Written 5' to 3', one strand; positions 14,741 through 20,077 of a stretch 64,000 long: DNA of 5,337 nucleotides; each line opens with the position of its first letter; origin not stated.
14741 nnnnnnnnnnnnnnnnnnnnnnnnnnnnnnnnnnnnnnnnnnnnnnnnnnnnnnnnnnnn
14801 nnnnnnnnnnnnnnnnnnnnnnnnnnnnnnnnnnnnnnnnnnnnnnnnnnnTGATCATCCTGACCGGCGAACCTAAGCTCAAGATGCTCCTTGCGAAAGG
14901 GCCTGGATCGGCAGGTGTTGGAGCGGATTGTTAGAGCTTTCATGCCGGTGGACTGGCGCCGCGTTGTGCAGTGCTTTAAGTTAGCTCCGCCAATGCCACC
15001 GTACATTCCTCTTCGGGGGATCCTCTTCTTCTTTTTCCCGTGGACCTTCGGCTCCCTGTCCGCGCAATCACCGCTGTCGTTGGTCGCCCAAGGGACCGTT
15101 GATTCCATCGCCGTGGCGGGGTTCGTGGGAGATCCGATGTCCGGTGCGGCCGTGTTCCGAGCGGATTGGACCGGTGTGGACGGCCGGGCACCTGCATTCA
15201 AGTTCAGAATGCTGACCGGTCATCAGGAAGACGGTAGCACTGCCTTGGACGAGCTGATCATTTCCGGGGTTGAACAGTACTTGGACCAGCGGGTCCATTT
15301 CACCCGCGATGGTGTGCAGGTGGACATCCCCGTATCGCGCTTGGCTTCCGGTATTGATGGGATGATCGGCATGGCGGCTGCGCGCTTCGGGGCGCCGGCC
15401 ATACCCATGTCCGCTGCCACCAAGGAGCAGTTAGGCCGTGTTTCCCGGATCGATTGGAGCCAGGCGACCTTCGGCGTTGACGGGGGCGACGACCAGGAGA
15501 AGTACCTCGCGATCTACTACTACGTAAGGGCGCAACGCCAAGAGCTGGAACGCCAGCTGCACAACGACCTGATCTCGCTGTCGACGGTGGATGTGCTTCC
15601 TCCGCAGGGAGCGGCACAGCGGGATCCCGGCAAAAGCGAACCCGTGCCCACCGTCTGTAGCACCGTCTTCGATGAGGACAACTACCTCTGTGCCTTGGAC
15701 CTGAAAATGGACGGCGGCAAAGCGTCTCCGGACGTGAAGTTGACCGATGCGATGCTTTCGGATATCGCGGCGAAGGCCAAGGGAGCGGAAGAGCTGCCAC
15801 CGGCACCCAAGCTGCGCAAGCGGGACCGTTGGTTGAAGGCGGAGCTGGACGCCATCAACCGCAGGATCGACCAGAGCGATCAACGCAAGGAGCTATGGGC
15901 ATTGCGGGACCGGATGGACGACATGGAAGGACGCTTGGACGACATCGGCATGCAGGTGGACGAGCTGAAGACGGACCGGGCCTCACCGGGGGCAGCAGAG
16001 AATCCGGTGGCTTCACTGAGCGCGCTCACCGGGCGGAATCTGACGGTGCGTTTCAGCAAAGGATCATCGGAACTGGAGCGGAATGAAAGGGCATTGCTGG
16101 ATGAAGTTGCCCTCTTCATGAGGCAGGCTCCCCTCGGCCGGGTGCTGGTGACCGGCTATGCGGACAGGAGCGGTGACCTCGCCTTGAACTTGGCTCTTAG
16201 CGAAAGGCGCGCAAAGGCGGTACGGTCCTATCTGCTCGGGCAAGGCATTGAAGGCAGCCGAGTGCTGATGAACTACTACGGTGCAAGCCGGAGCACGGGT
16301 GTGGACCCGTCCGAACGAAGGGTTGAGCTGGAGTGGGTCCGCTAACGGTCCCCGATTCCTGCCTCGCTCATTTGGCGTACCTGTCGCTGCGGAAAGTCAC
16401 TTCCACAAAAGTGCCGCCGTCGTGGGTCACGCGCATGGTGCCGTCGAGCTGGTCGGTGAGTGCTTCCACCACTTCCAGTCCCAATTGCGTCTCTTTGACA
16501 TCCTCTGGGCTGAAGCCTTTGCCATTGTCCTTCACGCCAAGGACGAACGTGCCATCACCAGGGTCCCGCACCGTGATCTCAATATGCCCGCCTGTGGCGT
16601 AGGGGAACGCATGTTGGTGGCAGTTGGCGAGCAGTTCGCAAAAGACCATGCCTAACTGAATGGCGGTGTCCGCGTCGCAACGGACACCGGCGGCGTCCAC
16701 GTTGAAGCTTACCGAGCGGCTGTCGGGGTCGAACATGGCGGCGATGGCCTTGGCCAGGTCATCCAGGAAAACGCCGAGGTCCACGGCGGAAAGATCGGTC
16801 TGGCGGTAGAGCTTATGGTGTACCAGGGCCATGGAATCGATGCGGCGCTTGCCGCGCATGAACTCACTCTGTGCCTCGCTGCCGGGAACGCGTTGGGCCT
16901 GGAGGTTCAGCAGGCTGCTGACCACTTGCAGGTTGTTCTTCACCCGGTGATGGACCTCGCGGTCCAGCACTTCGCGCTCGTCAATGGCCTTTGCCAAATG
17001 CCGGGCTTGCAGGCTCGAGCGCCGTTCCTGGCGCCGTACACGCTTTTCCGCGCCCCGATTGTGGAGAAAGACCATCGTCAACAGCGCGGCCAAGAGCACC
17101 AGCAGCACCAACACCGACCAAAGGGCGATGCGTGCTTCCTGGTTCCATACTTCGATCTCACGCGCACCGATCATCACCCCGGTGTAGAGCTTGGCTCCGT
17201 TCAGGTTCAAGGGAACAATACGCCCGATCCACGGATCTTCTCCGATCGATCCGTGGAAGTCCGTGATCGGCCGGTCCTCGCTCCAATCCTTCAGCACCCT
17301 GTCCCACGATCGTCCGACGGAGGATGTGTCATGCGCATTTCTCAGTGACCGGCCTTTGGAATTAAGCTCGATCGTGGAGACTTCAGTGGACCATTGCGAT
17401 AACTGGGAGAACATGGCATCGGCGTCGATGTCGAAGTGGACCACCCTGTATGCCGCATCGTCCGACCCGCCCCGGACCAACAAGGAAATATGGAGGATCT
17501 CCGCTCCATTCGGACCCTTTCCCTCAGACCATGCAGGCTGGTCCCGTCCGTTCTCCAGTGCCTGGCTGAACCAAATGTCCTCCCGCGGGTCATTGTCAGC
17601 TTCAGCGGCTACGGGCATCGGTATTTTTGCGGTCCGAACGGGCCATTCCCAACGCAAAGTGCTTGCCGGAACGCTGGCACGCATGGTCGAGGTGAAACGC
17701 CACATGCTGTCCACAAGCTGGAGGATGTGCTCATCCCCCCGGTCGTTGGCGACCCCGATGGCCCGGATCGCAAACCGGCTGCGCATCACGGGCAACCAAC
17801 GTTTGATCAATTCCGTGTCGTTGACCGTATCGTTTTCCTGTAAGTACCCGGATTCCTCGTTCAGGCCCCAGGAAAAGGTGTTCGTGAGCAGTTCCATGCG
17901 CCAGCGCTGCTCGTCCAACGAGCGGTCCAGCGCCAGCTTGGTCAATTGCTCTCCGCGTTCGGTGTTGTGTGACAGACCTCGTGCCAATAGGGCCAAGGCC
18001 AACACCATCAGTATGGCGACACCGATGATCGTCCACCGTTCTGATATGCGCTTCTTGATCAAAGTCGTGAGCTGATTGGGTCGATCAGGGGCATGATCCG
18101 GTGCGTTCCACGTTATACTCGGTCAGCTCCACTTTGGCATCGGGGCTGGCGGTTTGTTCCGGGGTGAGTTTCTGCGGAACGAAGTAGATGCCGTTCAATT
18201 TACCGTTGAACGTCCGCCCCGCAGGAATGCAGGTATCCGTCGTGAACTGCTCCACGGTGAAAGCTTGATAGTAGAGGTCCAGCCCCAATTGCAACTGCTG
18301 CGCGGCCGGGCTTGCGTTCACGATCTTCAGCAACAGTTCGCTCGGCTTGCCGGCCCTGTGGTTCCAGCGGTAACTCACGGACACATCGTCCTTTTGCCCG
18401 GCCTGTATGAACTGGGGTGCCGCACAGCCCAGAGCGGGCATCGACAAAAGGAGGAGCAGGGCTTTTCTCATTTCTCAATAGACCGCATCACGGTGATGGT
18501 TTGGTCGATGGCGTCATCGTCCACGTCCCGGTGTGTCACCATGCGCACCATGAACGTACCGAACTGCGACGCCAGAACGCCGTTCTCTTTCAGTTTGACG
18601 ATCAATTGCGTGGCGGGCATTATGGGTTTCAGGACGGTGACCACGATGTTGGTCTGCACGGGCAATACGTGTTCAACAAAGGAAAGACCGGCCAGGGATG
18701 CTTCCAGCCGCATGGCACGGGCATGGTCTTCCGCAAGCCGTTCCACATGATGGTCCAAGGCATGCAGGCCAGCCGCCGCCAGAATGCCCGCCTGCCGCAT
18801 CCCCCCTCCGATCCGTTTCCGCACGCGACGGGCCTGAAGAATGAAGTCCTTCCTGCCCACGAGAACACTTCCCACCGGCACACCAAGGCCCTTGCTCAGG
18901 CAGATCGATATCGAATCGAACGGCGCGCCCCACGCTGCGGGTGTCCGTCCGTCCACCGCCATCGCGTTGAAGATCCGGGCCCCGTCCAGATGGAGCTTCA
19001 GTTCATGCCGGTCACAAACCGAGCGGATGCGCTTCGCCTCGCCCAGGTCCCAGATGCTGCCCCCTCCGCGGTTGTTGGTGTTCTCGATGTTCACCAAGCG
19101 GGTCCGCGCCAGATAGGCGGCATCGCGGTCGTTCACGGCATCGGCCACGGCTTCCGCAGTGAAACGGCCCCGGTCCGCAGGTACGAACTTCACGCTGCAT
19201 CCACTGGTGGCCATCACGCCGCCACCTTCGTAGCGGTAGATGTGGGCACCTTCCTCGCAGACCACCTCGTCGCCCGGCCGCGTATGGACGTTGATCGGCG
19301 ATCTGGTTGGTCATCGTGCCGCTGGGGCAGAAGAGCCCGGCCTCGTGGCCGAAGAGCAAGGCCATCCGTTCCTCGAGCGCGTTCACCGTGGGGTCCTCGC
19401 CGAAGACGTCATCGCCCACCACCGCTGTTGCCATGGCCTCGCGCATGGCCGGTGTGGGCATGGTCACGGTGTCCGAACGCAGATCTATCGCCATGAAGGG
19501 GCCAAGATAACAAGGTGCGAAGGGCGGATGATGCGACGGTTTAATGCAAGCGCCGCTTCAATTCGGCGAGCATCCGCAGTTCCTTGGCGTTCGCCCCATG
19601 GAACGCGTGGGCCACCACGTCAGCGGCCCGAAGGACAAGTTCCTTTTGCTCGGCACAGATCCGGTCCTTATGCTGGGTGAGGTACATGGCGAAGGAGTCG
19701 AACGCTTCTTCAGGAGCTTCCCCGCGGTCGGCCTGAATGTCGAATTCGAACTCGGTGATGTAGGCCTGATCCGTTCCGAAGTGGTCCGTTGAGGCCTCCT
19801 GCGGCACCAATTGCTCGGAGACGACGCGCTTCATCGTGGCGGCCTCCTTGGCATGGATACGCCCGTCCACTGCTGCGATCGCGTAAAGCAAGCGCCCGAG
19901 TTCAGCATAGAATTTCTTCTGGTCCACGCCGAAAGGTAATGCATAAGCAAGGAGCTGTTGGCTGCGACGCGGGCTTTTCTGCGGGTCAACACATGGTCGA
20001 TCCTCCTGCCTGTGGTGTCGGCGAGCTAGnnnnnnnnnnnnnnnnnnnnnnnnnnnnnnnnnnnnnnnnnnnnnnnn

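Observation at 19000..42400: Dense, localized cluster of gene-disrupting lesions (10 or more frameshifts plus one amber) in a 23-kb stretch, against intact genes elsewhere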

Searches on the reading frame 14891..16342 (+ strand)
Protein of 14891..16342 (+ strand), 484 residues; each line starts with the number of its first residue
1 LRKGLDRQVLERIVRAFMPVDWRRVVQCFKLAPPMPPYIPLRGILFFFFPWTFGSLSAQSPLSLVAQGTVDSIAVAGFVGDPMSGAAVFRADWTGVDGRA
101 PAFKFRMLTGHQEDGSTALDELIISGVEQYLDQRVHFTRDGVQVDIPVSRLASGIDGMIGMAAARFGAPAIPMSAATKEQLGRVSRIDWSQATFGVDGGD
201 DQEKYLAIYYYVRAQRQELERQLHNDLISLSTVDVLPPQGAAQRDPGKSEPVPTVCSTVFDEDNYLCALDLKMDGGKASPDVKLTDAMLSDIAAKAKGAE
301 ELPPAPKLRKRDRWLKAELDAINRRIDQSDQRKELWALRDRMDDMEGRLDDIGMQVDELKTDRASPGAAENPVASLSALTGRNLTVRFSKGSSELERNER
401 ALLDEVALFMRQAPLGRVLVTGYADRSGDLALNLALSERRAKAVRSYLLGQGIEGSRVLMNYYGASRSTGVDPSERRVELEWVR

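Call 26: search_protein_families(library=pfam, proteins=[window:14891-16342:+], max_evalue=0.01)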
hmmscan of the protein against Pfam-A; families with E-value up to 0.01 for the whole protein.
window:14891-16342:+ (484 aa): 2 families
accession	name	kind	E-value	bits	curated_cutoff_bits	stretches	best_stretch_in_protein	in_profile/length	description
PF00691.25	OmpA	-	2.7e-15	56.9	27.2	1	388-467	2-83/98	OmpA family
PF05359.17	DUF748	-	0.0035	15.9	50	0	385-429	880-924/1037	Domain of Unknown Function (DUF748)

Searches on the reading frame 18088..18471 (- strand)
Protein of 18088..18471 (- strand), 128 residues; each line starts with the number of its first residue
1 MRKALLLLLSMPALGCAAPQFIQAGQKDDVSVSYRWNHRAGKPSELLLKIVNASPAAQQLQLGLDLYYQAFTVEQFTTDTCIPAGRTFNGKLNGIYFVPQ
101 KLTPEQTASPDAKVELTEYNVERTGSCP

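Call 27: search_protein_families(library=pfam, proteins=[window:18088-18471:-], max_evalue=0.01)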
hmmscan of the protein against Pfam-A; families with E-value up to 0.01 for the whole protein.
window:18088-18471:- (128 aa): 0 families

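Call 65: find_encoding_contigs(protein=window:18088-18471:-, flank=10000, max_places=10)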
Protein window:18088-18471:- (128 aa): 1 contig read that carries it; 1 place shown.
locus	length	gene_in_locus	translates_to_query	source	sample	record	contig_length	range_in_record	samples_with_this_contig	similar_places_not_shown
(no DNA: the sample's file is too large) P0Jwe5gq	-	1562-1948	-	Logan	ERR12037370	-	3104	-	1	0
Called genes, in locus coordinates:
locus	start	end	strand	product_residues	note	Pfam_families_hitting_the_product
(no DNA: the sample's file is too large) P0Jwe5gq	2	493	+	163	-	?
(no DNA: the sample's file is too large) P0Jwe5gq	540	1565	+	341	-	PF01212:Beta_elim_lyase, PF01041:DegT_DnrJ_EryC1 (faint)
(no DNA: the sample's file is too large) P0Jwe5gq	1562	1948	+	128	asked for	-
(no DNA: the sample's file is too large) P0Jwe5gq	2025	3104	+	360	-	?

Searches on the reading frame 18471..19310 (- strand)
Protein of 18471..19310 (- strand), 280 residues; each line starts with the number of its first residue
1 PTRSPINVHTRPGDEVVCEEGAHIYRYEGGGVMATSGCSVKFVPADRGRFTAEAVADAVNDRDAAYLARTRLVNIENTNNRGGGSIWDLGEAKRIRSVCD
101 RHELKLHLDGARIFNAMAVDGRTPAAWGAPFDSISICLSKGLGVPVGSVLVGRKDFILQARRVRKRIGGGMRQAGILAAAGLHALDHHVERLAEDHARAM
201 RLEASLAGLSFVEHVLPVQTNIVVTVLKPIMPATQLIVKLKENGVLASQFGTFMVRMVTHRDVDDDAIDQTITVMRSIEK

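Call 5: search_protein_families(library=pfam, proteins=[window:18471-19310:-], max_evalue=0.01)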
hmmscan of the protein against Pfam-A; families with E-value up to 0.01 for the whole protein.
window:18471-19310:- (280 aa): 1 family
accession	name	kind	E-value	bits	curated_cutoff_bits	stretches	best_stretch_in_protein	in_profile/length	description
PF01212.27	Beta_elim_lyase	-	6.8e-65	219.7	27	1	6-225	64-283/288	Beta-eliminating lyase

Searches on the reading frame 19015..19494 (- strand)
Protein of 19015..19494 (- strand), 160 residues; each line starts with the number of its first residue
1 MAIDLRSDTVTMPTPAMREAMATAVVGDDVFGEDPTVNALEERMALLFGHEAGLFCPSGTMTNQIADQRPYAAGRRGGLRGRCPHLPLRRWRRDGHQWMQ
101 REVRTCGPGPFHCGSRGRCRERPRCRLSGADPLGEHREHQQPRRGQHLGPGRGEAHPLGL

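Call 5: search_protein_families(library=pfam, proteins=[window:19015-19494:-], max_evalue=0.01)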
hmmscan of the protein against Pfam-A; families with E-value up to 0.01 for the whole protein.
window:19015-19494:- (160 aa): 1 family
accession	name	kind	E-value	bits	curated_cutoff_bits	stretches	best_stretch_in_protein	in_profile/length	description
PF01212.27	Beta_elim_lyase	-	1.1e-25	90.9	27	1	4-66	1-63/288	Beta-eliminating lyase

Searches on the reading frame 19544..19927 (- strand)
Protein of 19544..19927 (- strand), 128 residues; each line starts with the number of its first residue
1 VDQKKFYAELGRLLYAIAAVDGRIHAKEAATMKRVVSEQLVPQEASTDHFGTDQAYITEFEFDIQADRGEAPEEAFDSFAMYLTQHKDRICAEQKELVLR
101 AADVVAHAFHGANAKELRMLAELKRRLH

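Call 5: search_protein_families(library=pfam, proteins=[window:19544-19927:-], max_evalue=0.01)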
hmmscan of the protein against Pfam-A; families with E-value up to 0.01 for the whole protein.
window:19544-19927:- (128 aa): 1 family
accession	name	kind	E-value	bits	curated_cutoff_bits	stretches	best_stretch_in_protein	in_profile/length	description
PF05099.18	TerB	-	0.00036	21.3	24.4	1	13-127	7-106/118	Tellurite resistance protein TerB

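Call 39: find_encoding_contigs(protein=window:19544-19927:-, flank=10000, max_places=10)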
Protein window:19544-19927:- (128 aa): no gene with exactly this product is on record in the collection.
